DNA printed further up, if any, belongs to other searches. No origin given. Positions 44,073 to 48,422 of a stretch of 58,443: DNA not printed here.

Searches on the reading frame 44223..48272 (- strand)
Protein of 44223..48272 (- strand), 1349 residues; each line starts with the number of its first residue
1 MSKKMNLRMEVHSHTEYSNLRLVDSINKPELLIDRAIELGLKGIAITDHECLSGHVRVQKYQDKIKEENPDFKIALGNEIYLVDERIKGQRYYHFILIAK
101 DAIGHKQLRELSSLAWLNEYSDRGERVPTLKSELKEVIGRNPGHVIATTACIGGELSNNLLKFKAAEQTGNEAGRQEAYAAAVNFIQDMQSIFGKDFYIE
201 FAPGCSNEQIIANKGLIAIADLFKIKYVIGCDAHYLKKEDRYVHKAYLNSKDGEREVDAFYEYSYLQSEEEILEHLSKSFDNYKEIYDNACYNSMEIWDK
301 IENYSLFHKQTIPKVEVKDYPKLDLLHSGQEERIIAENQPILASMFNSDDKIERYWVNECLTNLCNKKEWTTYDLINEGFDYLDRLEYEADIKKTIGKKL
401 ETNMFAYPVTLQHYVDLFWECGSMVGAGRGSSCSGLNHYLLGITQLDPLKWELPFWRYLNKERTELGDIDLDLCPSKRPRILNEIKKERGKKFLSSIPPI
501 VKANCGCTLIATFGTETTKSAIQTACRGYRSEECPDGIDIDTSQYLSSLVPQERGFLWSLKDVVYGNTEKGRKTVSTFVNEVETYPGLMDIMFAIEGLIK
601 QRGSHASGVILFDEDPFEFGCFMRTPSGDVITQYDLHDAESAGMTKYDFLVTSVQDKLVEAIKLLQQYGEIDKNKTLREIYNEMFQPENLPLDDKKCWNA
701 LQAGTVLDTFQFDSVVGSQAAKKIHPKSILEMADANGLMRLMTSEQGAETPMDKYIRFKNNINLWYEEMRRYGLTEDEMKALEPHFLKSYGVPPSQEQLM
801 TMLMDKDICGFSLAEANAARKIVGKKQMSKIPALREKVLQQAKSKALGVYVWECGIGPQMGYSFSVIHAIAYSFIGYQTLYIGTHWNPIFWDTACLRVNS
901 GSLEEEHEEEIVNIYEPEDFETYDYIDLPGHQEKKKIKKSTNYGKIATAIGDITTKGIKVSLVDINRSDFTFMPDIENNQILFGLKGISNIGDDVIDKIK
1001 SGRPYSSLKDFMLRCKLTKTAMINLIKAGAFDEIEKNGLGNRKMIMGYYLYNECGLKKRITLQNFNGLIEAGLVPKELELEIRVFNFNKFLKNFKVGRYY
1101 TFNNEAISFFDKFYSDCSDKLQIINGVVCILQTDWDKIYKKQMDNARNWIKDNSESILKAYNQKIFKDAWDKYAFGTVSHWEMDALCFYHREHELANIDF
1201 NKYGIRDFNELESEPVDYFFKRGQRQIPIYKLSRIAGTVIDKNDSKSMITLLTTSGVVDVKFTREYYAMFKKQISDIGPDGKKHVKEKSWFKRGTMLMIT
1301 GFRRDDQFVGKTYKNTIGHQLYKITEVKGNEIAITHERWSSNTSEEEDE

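Call 66: search_protein_families(library=pfam, proteins=[window:44223-48272:-], max_evalue=0.0001)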
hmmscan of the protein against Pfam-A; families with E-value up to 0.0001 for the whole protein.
window:44223-48272:- (1349 aa): 4 families
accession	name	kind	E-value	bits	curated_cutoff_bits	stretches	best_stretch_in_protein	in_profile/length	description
PF07733.18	DNA_pol3_alpha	-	2.6e-39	135.8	23.9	1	381-650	22-259/260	Bacterial DNA polymerase III alpha NTPase domain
PF02811.25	PHP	-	2.4e-23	83.7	26.4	1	11-201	2-161/164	PHP domain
PF17657.6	DNA_pol3_finger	-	1.3e-22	80.4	22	1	676-845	11-165/166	Bacterial DNA polymerase III alpha subunit finger domain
PF14579.12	HHH_6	-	1.7e-18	67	25.6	1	957-1037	1-86/90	Helix-hairpin-helix motif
